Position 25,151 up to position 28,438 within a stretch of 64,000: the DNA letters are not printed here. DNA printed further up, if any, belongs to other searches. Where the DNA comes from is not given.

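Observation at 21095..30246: Tightly coupled four-gene operon: TPR-GGDEF cyclase, leaderless discoidin/glycosidase-like giant, SbmA-type ABC with dead ATPase, secreted dead CocE-fold protein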

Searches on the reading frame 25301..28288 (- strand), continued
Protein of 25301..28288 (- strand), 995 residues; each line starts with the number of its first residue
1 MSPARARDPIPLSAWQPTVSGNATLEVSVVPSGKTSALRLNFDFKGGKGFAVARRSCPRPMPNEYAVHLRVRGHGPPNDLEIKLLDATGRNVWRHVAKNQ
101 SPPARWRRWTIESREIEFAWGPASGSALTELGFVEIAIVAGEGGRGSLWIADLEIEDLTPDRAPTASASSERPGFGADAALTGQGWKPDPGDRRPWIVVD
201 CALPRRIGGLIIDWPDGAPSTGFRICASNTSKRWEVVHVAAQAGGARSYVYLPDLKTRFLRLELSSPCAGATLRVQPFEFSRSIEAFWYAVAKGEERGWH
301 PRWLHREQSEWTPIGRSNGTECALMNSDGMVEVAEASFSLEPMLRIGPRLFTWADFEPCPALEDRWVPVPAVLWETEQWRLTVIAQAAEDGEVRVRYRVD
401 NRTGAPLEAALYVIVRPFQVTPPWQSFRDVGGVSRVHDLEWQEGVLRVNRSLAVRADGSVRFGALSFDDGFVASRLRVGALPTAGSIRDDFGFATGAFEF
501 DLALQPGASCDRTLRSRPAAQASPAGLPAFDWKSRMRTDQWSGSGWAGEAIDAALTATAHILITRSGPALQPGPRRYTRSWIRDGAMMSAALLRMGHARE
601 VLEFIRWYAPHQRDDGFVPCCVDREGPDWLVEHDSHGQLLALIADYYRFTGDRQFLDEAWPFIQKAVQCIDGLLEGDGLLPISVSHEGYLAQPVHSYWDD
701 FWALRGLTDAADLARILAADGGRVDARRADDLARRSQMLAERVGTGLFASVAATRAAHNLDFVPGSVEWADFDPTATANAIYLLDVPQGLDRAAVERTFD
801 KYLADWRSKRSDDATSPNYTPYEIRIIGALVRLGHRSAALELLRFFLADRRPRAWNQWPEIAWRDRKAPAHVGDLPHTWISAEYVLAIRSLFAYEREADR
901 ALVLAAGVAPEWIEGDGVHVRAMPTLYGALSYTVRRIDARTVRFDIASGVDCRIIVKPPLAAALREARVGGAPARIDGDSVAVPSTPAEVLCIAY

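Call 91: search_protein_families(library=pfam, proteins=[L125:8866-9822:+, L104:1896-3263:+, L138:8242-9159:+, L153:3924-5495:+, L152:2052-5120:+, L154:13719-15092:-, L138:18011-19153:+, L148:13169-16633:+, L132:1138-2217:+, L093:3857-5581:+], max_evalue=0.0001)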
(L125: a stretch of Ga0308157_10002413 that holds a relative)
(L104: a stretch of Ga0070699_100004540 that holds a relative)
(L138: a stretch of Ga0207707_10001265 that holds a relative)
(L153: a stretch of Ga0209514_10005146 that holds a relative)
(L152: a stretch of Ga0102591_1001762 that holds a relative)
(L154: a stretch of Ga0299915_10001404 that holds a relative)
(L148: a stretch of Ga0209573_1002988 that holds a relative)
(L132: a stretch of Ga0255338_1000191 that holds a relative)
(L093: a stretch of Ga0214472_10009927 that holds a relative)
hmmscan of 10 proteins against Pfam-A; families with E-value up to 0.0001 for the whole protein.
L125:8866-9822:+ (318 aa): 1 family
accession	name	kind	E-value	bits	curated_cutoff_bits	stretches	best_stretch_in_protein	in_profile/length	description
PF00528.27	BPD_transp_1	-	4.1e-22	79.2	26.4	1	134-307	3-178/184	Binding-protein-dependent transport system inner membrane component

L104:1896-3263:+ (455 aa): 2 families
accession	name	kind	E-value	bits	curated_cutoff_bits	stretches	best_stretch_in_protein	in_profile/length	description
PF01547.30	SBP_bac_1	-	1.3e-49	170.3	26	1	64-355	7-306/307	Bacterial extracellular solute-binding protein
PF13416.11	SBP_bac_8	-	6.3e-38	131.6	27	1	70-384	2-278/279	Bacterial extracellular solute-binding protein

L138:8242-9159:+ (305 aa): 1 family
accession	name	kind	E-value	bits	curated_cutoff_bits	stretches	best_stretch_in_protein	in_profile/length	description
PF00528.27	BPD_transp_1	-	6.8e-22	78.5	26.4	1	110-304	11-183/184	Binding-protein-dependent transport system inner membrane component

L153:3924-5495:+ (523 aa): 2 families
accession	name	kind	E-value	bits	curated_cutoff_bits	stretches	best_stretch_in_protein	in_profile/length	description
PF10091.15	Glycoamylase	-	6e-77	258.5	27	1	199-411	3-220/221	Putative glucoamylase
PF18962.6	Por_Secre_tail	-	3.2e-10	40.6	27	1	445-520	2-74/75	Secretion system C-terminal sorting domain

L152:2052-5120:+ (1022 aa): 3 families
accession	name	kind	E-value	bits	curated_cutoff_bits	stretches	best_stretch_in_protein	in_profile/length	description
PF25183.1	OMP_b-brl_4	-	6.1e-49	167.6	30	2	383-904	151-680/838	Outer membrane beta barrel domain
PF00593.30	TonB_dep_Rec_b-barrel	-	3.8e-11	43.9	27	1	415-916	41-395/436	TonB dependent receptor-like, beta-barrel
PF13620.12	CarboxypepD_reg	-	5.3e-11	43.2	32.3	1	65-140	1-80/82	Carboxypeptidase regulatory-like domain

L154:13719-15092:- (457 aa): 1 family
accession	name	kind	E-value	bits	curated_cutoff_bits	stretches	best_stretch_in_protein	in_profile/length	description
PF00232.24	Glyco_hydro_1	-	1.1e-162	542.1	22.6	1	12-449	4-452/453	Glycosyl hydrolase family 1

L138:18011-19153:+ (380 aa): 4 families
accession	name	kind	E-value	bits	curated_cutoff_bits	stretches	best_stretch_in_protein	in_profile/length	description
PF00005.33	ABC_tran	-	2.7e-32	112.6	25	1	26-167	2-136/137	ABC transporter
PF17912.7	OB_MalK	-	1e-12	49.2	27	1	241-299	1-53/53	MalK OB fold domain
PF08402.16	TOBE_2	-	5.4e-10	39.7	21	1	292-364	1-76/76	TOBE domain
PF03459.23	TOBE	-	1.3e-05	25.8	22.3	1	311-362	7-63/64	TOBE domain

L148:13169-16633:+ (1154 aa): 2 families
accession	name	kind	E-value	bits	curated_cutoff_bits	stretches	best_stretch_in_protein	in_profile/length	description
PF06165.18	GH94_b-supersand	-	9.4e-157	520.4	23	2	359-601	1-251/251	Glycosyl hydrolase 94, supersandwich domain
PF17167.11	Glyco_hydro_94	-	7.3e-117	391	27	1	632-1056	1-420/420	Glycosyl hydrolase 94 superfamily, catalytic domain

L132:1138-2217:+ (359 aa): 4 families
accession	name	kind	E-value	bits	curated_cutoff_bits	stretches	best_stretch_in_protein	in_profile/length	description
PF13377.12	Peripla_BP_3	-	3.3e-48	164.3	26.5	1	167-329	1-167/167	Periplasmic binding protein-like domain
PF00532.27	Peripla_BP_1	-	2.1e-34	119.7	22.2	1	60-315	2-270/281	Periplasmic binding proteins and sugar binding domain of LacI family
PF13407.12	Peripla_BP_4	-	1.8e-21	77.3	35.1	1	65-278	4-223/258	Periplasmic binding protein domain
PF00356.27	LacI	-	1.8e-15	56.9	27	1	3-47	1-45/46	Bacterial regulatory proteins, lacI family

L093:3857-5581:+ (574 aa): 0 families

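Call 92: search_solved_structures(query=L153:3924-5495:+, max_evalue=0.00001)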
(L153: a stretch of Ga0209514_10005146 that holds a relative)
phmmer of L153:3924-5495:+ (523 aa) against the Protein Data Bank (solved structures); distinct sequences matched with E-value up to 0.00001: 7.
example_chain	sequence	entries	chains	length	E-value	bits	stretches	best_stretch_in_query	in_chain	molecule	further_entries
8xul_A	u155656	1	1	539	4.5e-105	355.3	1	27-429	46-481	XCC2207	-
4gl3_A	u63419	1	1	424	2e-75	257.5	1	20-425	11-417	putative glucoamylase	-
5z06_A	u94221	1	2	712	2.2e-60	207.8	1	16-421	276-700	BDI_3064 protein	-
3eu8_A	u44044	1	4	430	9.7e-60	205.7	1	20-423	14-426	putative glucoamylase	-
4qt9_A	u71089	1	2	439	8.8e-59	202.5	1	16-423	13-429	putative glucoamylase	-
5gzh_A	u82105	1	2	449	6.4e-53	183.2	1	21-423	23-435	Endo-beta-1,2-glucanase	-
5gzk_A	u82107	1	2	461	1.9e-52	181.6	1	21-423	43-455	Uncharacterized protein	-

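Call 93: search_solved_structures(query=L104:1896-3263:+, max_evalue=1e-10)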
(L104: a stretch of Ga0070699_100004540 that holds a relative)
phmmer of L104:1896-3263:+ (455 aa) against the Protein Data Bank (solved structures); distinct sequences matched with E-value up to 1e-10: 72 (the best 60 are shown).
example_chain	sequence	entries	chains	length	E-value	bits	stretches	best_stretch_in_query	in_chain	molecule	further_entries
3uor_A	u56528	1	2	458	2.6e-136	458.4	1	44-447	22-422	ABC transporter sugar binding protein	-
5ysb_A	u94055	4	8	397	6e-76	259.4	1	54-441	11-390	Lin1841 protein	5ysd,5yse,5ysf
9xf5_A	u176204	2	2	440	1.1e-39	139.9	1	53-434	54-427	ABC transporter substrate-binding protein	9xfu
7c63_A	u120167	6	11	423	1.6e-34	122.7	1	70-432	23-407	Sugar ABC transporter, periplasmic sugar-binding protein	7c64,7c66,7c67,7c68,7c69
7c6f_A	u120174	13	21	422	1.8e-34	122.6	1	70-432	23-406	Sugar ABC transporter, periplasmic sugar-binding protein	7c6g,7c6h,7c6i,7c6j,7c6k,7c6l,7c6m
7c71_A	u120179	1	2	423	6.4e-34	120.8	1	70-432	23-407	Sugar ABC transporter, periplasmic sugar-binding protein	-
5ci5_A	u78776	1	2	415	3.1e-33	118.5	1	65-427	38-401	Extracellular solute-binding protein family 1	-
7c6x_A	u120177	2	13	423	6.5e-33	117.5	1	70-432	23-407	Sugar ABC transporter, periplasmic sugar-binding protein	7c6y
7c6z_A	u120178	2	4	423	6.9e-33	117.4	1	70-432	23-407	Sugar ABC transporter, periplasmic sugar-binding protein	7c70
8art_A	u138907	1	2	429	2.7e-32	115.4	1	45-434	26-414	Putative secreted maltose-binding protein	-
7x0i_A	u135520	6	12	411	4.4e-32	114.7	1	69-405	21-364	CbpB | CpbB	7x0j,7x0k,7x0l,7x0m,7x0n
4qrz_A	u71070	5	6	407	8.3e-32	113.8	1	53-427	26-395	ABC-TYPE SUGAR TRANSPORTER | ABC transporter, substrate binding protein (Sugar)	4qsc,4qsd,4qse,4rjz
3jzj_A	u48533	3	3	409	3.4e-30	108.5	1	54-378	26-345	Acarbose/maltose binding protein GacH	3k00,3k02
3k01_A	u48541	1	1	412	4e-30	108.3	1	54-378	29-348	Acarbose/maltose binding protein GacH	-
6wpm_A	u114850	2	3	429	6.3e-28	101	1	66-372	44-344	Substrate-binding protein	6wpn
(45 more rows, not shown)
